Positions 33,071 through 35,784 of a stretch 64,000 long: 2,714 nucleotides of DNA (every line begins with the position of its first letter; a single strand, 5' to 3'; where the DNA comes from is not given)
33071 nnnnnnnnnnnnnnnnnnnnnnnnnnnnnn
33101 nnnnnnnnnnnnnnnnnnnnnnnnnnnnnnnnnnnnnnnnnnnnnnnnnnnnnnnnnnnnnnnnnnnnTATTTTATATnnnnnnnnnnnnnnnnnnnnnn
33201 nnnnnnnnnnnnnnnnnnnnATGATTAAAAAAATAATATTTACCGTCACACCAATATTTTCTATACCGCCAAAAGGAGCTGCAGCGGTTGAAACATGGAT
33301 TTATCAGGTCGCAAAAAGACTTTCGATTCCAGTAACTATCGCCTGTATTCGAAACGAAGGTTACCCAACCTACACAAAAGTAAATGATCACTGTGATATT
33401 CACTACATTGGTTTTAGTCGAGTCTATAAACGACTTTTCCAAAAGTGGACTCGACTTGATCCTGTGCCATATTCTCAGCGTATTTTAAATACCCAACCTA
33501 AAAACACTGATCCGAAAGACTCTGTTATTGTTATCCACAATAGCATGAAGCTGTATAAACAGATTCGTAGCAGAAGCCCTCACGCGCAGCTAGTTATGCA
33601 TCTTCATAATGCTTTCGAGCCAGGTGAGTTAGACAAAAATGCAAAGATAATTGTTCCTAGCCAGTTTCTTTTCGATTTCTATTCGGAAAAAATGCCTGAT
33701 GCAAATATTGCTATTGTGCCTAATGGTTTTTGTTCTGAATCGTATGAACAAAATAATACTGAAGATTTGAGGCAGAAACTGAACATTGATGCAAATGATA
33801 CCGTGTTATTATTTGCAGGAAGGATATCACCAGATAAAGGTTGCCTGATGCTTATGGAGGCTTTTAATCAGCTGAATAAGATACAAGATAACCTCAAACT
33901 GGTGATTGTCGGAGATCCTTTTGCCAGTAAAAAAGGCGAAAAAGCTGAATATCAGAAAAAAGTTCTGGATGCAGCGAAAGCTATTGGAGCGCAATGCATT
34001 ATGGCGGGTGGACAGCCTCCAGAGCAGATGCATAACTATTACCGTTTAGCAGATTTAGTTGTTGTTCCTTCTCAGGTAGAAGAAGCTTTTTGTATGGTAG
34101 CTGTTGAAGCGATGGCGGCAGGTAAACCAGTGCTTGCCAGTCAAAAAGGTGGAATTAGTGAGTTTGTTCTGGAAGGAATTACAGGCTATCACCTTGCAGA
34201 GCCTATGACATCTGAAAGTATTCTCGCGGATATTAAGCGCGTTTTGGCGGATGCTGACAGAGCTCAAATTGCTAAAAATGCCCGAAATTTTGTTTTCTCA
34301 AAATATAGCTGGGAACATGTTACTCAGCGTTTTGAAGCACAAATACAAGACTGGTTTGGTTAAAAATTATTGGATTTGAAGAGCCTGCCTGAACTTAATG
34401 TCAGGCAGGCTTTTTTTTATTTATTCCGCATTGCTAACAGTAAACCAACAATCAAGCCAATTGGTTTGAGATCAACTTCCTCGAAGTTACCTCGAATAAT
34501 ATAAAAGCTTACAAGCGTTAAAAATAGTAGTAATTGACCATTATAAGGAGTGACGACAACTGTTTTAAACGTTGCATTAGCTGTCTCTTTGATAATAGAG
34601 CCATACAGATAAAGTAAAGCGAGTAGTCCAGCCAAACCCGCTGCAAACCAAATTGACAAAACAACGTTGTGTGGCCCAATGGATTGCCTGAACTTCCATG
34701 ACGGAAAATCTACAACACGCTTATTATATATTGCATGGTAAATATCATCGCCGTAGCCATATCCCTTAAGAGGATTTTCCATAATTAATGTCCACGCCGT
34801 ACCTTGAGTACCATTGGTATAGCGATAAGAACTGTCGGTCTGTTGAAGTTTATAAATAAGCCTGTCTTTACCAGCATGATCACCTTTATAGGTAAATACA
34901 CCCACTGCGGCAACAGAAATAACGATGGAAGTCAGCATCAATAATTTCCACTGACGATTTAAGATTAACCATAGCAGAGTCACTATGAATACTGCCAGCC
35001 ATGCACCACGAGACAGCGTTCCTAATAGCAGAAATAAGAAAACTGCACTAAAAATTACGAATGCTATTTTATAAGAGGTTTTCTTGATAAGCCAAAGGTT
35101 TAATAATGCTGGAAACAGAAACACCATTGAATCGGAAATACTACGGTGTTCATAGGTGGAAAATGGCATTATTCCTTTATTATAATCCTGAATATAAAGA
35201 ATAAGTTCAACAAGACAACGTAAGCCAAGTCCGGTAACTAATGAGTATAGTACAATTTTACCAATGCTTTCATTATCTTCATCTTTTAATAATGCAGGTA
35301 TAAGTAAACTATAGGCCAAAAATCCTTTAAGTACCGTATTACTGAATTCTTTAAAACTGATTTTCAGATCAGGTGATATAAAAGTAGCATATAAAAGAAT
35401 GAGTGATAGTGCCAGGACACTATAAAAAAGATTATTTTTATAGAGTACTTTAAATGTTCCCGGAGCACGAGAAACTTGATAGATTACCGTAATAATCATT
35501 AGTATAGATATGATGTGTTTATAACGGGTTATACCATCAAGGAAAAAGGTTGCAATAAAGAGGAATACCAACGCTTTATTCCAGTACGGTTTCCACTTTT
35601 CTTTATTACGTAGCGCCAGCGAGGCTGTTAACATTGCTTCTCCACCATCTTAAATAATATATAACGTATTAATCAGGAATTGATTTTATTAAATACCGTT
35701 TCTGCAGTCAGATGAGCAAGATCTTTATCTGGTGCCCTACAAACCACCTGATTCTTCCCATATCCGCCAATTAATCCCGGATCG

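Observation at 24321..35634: Hybrid, AT-rich outer-core block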

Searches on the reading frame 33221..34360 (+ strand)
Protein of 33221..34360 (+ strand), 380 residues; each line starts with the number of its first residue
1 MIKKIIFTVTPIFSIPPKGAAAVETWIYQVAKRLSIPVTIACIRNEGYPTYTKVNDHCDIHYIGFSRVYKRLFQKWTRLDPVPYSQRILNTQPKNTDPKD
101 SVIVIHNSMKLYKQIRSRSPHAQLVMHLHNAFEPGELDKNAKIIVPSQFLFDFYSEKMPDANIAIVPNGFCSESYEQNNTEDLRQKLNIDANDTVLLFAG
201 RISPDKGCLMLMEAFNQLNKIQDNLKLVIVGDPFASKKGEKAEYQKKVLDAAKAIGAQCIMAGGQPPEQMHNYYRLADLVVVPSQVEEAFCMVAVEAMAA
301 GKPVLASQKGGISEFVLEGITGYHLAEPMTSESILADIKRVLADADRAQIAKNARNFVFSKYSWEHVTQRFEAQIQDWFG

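Call 21: find_related_loci(query=window:33221-34360:+, collection=genome_contigs, flank=10000)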
Query window:33221-34360:+ (380 aa) in genome_contigs; peptide patterns used: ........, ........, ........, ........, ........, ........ (x = any residue, [..] = any of these).
25 stretches matched a pattern; 16 encode a relative of the query (tblastn E <= 1e-3); 15 distinct loci.
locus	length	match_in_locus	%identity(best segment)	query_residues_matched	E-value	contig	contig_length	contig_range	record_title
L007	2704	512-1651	100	1-380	0e+0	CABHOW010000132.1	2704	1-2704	MAG: uncultured Flavihumibacter sp. isolate Flavihumibacter_sp_nbed40b60 genome assembly, contig: NODE_82991_length_2704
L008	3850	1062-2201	100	1-380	0e+0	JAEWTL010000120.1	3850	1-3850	MAG: Bacillota bacterium isolate OH_SDB_141 k127_458335, whole genome shotgun sequence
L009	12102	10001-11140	94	1-380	0e+0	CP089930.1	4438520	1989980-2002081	Escherichia coli strain E69 chromosome, complete genome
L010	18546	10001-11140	89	1-380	0e+0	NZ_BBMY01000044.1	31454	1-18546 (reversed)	Escherichia albertii NBRC 107761 = DSM 17582 strain NBRC 107761, whole genome shotgun sequence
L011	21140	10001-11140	58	1-379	2e-152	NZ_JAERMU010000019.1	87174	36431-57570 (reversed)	Cedecea sulfonylureivorans strain LAM2020 LMT5_ctg019, whole genome shotgun sequence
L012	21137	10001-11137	57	1-379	5e-149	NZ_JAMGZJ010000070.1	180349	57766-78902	Silvania confinis strain H4N4 NODE_9_length_180349_cov_75.516280, whole genome shotgun sequence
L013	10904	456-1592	57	1-379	2e-148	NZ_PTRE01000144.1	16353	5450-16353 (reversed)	Escherichia sp. MOD1-EC7003 MOD1-EC7003_144_length_16353_cov_119, whole genome shotgun sequence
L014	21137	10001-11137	55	1-379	5e-144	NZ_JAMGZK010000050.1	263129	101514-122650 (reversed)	Silvania hatchlandensis strain H19S6 NODE_6_length_263129_cov_59.913761, whole genome shotgun sequence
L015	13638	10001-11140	93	1-380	0e+0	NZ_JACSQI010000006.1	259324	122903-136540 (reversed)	Escherichia whittamii strain Sa2BVA5 NODE_6_length_259324_cov_8.836392, whole genome shotgun sequence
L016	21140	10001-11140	56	1-380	6e-147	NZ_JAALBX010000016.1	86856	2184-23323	Citrobacter freundii strain M-21 NODE_16_length_86856_cov_83.6647, whole genome shotgun sequence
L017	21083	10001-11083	38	4-373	4e-76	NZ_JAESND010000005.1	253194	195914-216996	Jeongeupia naejangsanensis strain DSM 24253 Contig_5, whole genome shotgun sequence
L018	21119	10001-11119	73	7-379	0e+0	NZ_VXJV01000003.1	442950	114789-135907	Salmonella enterica subsp. diarizonae strain CCUG 30040T contig_0000003, whole genome shotgun sequence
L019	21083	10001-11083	38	4-373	3e-75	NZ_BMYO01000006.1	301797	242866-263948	Jeongeupia chitinilytica strain KCTC 23701 sequence06, whole genome shotgun sequence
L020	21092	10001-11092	34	4-369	3e-59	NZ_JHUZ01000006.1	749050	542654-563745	Balneatrix alpica DSM 16621 Q334DRAFT_scaffold00001.1_C, whole genome shotgun sequence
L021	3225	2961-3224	75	1-88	4e-41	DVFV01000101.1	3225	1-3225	MAG TPA_asm: Candidatus Coprosoma intestinipullorum isolate CHK147-3167 CHK147__C72002_L3225_ERR2241925, whole genome sh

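Call 42: search_protein_families(proteins=[window:33221-34360:+], library=ncbifam, max_evalue=1e-10)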
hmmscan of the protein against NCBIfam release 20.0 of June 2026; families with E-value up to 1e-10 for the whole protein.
window:33221-34360:+ (380 aa): 19 families
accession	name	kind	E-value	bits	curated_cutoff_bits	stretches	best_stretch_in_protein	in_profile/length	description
NF012028.0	PRK15484.1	subfamily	2.8e-218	724.4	618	1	1-379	1-379/380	lipopolysaccharide N-acetylglucosaminyltransferase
TIGR04157.1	glyco_rSAM_CFB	subfamily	2.7e-29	102.4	400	1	157-372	189-403/406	TIGR04157 family glycosyltransferase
TIGR03449.1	mycothiol_MshA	equivalog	1.4e-28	100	462.5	1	161-373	188-398/406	D-inositol-3-phosphate glycosyltransferase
TIGR02149.1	glgA_Coryne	subfamily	6.3e-25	88.1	302.4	1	157-370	165-382/391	glycogen synthase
TIGR04047.1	MSMEG_0565_glyc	hypoth_equivalog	7.5e-25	87.8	259.85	1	161-370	159-366/373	MSMEG_0565 family glycosyltransferase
TIGR04063.1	stp3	hypoth_equivalog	1.4e-22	80.2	442.05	1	155-373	174-390/397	TIGR04063 family PEP-CTERM/XrtA system glycosyltransferase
TIGR03999.1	thiol_BshA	equivalog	2.4e-22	79.4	273.7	1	159-374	165-369/375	N-acetyl-alpha-D-glucosaminyl L-malate synthase BshA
NF038295.1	EPS_HpsP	equivalog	2.6e-22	79.4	550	1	164-371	179-380/388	hormogonium polysaccharide biosynthesis glycosyltransferase HpsP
NF053787.1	GlcN_PG_synth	equivalog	7.1e-22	77.7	480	1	142-373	146-354/361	N-acetylglucosaminyl phosphatidylglycerol synthase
NF041876.1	EPS_EpsE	equivalog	4.9e-19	68.8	400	1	192-365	213-383/389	exopolysaccharide biosynthesis GT4 family glycosyltransferase EpsE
TIGR03088.1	stp2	hypoth_equivalog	4e-18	65.6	409.05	1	157-373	156-368/374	TIGR03088 family PEP-CTERM/XrtA system glycosyltransferase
NF047684.1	TeichurnBiosyTuaC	equivalog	3e-17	62.6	550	1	158-371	182-382/391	teichuronic acid biosynthesis protein TuaC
NF038229.1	Glyco4_Geo_Pelo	equivalog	1.3e-16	60.6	400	1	138-372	108-330/338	GPMC system family 4 glycosyltransferase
NF049988.1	MGlcDAGSynMgs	equivalog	4.1e-16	59.3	400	1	142-369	157-378/398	alpha-monoglucosyldiacylglycerol synthase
NF046085.1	XrtY_assoc_Gly1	equivalog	3.2e-14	52.6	400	1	163-371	184-377/387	XrtY-associated glycosyltransferase XYAG1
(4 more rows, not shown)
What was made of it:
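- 33221..34363 (+): waaK (GT4 alpha-1,2-N-acetylglucosaminyltransferase), 380 aa. NCBIfam scores 724.4 bits against a cut-off of 618 (call 42).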

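Call 62: search_protein_families(proteins=[L018:4067-5005:+], library=ncbifam, max_evalue=0.001)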
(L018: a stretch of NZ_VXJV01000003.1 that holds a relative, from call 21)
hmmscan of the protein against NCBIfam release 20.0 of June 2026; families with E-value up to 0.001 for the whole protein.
L018:4067-5005:+ (313 aa): 0 families

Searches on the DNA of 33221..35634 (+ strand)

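Call 55: search_dna_similar(query=window:33221-35634:+, collection=ecoli_genomes, mode=distant, max_rows=14, rows=spread, max_evalue=1e-30)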
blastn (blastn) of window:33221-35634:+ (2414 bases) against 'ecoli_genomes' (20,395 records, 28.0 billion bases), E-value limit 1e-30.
Records with a match: 501; places in all: 501; records where one place covers at least 80% of the query: 501.
Genomes with a match: 501 of 5426; with a place that covers at least 80% of the query: 501. Places per genome that has any: lowest 1, median 1, highest 1. On chromosomes: 501 places; on plasmids: 0.
Best place of each record, by identity: >=99% 481; 95-99% 14; 90-95% 6.
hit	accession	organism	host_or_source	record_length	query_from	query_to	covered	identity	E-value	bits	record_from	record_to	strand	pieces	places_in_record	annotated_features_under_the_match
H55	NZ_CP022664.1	Escherichia coli strain FORC 064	cucumber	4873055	1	2414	100%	100.0%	0e+0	4354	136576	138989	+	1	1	rfaL: O-antigen ligase RfaL | lipopolysaccharide N-acetylglucosaminyltransferase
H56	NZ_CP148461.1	Escherichia coli strain Z1323CEC0008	Chicken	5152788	1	2414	100%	100.0%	0e+0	4354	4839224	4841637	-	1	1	rfaL: O-antigen ligase RfaL | lipopolysaccharide N-acetylglucosaminyltransferase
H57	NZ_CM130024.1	Escherichia coli strain APEC_AN-25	Gallus gallus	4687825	1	2414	100%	100.0%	0e+0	4354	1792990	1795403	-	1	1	rfaL: O-antigen ligase RfaL | lipopolysaccharide N-acetylglucosaminyltransferase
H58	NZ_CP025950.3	Escherichia coli strain SCEC020023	Homo sapiens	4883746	1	2414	100%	100.0%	0e+0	4350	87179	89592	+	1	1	rfaL: O-antigen ligase RfaL | lipopolysaccharide N-acetylglucosaminyltransferase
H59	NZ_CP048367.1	Escherichia coli strain 164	environment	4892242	1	2414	100%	100.0%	0e+0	4350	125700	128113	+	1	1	rfaL: O-antigen ligase RfaL | lipopolysaccharide N-acetylglucosaminyltransferase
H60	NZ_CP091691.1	Escherichia coli strain KMi006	river water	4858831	1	2414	100%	100.0%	0e+0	4350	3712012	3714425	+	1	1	rfaL: O-antigen ligase RfaL | lipopolysaccharide N-acetylglucosaminyltransferase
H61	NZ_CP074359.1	Escherichia coli strain XJ6.2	bovine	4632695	1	2414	100%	100.0%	0e+0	4350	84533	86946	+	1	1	rfaL: O-antigen ligase RfaL | lipopolysaccharide N-acetylglucosaminyltransferase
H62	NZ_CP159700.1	Escherichia coli strain Z142-1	hospital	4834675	1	2414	100%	100.0%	0e+0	4350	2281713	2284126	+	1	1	rfaL: O-antigen ligase RfaL | lipopolysaccharide N-acetylglucosaminyltransferase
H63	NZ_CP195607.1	Escherichia coli strain A27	cattle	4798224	1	2414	100%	100.0%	0e+0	4350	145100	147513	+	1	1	rfaL: O-antigen ligase RfaL | lipopolysaccharide N-acetylglucosaminyltransferase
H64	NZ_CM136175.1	Escherichia coli strain PRO_A-1374-6M-A_ESBL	Homo sapiens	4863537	1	2414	100%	100.0%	0e+0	4350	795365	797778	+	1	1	rfaL: O-antigen ligase RfaL | lipopolysaccharide N-acetylglucosaminyltransferase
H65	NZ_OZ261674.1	Escherichia coli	restricted access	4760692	1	2414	100%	100.0%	0e+0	4350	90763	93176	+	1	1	rfaL: O-antigen ligase RfaL | lipopolysaccharide N-acetylglucosaminyltransferase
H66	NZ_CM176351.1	Escherichia coli strain CAVP761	Homo sapiens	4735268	1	2414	100%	100.0%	0e+0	4350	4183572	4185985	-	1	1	rfaL: O-antigen ligase RfaL | lipopolysaccharide N-acetylglucosaminyltransferase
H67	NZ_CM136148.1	Escherichia coli strain PRO_A-2576-6M-A_ESBL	Homo sapiens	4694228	1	2414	100%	99.9%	0e+0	4345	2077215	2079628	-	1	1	rfaL: O-antigen ligase RfaL | lipopolysaccharide N-acetylglucosaminyltransferase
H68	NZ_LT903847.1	Escherichia coli O127:H6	Homo sapiens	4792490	1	2414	100%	91.1%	0e+0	3380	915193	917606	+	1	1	rfaL: O-antigen ligase RfaL | lipopolysaccharide N-acetylglucosaminyltransferase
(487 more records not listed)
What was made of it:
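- Here the 2.4 kb spanning waaK and waaL is at least 99% identical in 481 genomes (call 55).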
